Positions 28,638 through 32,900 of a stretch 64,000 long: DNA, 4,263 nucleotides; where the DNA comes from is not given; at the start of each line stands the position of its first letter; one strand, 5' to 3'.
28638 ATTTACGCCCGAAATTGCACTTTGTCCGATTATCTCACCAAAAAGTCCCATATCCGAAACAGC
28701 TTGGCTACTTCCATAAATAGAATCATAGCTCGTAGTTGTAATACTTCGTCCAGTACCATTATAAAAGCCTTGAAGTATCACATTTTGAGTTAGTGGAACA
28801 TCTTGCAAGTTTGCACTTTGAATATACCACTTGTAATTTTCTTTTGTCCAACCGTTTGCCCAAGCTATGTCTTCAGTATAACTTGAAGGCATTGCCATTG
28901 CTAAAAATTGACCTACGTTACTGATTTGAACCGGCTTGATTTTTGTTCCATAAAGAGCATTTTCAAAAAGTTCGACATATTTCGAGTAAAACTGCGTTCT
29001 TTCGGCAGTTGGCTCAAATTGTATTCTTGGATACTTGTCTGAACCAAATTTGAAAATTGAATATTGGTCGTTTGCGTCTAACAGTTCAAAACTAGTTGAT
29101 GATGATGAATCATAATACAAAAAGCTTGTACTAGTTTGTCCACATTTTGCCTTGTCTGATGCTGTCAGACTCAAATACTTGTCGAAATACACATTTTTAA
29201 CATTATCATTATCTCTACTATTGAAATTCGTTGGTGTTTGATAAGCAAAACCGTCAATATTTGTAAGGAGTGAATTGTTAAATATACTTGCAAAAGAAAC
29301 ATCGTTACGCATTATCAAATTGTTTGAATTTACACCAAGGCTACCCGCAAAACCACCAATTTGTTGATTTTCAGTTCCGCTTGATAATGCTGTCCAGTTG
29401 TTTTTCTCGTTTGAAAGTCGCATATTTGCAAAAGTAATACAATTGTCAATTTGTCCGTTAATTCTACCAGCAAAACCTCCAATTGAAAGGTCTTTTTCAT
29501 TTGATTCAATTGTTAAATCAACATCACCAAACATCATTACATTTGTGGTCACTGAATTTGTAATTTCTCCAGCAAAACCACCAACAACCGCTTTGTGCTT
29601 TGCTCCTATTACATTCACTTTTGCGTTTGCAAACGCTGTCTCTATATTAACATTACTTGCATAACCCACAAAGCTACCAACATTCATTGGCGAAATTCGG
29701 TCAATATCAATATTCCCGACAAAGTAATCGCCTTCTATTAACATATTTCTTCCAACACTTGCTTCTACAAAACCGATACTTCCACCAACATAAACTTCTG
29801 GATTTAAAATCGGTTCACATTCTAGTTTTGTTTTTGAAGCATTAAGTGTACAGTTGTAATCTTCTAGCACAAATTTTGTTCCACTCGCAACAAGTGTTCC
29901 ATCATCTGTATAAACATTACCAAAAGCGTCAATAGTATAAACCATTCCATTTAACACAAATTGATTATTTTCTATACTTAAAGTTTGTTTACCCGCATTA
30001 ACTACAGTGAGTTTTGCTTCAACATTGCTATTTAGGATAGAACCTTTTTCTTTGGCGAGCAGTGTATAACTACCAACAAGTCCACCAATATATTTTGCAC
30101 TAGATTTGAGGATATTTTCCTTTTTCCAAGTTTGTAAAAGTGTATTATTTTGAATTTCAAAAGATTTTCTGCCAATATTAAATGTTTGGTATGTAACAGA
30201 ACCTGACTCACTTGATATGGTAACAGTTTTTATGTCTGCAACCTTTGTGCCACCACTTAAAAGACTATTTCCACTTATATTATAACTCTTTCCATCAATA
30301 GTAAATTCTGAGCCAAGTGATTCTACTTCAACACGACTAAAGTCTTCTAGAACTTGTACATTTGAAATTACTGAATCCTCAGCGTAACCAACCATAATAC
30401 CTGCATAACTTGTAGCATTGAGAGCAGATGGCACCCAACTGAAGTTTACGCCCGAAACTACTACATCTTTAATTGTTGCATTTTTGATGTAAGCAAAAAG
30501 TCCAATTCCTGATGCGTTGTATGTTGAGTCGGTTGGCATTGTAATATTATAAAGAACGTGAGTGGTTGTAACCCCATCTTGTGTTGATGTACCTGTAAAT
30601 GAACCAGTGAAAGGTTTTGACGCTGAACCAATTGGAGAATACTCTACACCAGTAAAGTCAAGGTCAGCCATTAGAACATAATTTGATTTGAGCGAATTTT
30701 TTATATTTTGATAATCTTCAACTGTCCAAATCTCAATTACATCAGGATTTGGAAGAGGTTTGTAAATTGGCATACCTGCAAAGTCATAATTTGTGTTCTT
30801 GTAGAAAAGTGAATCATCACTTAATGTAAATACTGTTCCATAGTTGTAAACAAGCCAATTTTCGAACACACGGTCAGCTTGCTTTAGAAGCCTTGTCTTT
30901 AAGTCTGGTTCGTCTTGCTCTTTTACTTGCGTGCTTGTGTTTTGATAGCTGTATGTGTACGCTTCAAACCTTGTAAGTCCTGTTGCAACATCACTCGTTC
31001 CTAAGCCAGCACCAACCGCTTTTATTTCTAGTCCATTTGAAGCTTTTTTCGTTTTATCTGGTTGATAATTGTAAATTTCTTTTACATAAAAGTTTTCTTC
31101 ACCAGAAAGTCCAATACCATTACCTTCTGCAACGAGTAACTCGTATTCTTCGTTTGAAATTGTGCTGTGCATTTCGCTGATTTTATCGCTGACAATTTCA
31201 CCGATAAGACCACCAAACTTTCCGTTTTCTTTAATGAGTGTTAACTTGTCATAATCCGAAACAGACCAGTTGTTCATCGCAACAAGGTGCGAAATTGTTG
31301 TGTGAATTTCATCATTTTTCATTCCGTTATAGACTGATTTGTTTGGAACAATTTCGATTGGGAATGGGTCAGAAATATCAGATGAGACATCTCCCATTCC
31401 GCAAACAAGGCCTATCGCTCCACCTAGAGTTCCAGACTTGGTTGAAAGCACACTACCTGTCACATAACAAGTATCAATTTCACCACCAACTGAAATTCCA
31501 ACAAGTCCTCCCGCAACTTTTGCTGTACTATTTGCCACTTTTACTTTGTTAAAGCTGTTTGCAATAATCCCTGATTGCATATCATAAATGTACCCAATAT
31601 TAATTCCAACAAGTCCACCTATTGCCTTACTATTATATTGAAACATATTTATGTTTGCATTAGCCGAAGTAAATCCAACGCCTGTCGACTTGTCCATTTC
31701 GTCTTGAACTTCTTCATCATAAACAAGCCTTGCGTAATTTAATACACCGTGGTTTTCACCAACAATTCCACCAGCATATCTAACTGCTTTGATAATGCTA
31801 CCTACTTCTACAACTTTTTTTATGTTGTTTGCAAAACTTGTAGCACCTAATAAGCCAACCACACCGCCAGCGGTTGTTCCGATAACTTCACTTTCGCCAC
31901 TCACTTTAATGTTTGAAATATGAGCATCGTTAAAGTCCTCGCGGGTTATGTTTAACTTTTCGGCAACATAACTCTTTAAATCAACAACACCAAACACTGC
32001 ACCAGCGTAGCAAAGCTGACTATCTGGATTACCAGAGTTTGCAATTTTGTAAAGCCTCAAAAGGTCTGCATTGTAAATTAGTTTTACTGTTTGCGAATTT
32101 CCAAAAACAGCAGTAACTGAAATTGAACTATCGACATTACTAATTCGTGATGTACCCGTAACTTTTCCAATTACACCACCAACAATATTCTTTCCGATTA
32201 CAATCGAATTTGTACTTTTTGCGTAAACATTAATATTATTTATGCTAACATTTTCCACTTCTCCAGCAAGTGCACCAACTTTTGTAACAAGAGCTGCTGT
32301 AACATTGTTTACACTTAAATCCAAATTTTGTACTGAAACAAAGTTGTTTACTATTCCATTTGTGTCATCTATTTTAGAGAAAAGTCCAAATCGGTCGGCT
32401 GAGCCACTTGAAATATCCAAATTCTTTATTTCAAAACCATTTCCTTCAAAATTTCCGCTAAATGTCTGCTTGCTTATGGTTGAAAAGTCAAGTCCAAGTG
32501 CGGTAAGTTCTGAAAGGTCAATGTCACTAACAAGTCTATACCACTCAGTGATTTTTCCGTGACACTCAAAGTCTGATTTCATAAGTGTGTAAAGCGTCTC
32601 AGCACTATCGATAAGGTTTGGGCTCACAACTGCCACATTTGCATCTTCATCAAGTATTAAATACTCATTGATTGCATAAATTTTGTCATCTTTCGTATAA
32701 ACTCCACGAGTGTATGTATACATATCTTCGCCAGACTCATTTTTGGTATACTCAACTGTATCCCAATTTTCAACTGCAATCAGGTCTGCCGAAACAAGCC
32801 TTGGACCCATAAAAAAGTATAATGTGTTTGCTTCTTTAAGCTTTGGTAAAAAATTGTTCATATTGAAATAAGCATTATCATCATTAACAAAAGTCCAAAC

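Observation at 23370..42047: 18.7-kb gene for a 6,225-aa lipid-anchored fibre built from Ig-like segments and six capped GLUG/beta-helix modules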

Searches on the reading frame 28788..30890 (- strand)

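Call 9: search_protein_families(library=pfam, proteins=[window:28788-30890:-], max_evalue=1)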
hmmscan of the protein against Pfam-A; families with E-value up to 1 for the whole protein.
window:28788-30890:- (701 aa): 3 families
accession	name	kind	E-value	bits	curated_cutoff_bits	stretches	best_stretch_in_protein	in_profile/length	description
PF07581.17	Glug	-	1.5e-08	34.9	20.5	2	265-294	2-27/28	The GLUG motif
PF05342.19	Peptidase_M26_N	-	0.0034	17.1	27.7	1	61-180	148-248/250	M26 IgA1-specific Metallo-endopeptidase N-terminal region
PF22084.1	UfSP_MPN_N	-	0.14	12.7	27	0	296-343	16-64/84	Ufm1 specific protease UfSP N-terminal MPN domain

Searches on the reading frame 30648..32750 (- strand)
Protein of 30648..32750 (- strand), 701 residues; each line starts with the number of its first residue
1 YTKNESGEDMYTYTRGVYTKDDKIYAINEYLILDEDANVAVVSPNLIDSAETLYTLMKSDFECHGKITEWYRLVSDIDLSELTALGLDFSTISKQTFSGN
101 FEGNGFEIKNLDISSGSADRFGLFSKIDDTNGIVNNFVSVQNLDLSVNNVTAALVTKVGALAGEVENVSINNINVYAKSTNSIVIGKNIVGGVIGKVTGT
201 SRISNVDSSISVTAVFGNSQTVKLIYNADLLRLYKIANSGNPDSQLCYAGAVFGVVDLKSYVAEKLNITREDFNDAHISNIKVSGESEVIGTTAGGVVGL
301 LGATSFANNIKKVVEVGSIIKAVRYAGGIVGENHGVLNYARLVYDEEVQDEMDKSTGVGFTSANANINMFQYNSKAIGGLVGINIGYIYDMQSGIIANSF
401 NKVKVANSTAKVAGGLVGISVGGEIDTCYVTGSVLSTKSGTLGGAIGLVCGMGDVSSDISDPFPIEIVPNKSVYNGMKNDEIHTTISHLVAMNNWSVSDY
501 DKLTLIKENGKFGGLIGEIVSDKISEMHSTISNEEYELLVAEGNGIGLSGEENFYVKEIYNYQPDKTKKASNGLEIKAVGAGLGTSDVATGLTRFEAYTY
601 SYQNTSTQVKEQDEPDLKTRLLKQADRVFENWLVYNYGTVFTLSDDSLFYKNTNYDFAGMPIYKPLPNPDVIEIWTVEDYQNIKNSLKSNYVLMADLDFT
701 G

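Call 9: search_protein_families(library=pfam, proteins=[window:30648-32750:-], max_evalue=1)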
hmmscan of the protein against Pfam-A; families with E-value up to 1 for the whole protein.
window:30648-32750:- (701 aa): 2 families
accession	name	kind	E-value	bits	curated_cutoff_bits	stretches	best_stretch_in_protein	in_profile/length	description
PF07581.17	Glug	-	0.00039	21.1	20.5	3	413-434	5-27/28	The GLUG motif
PF19962.4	EAD9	-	0.24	11.6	25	1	594-630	14-50/62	Effector-associated domain 9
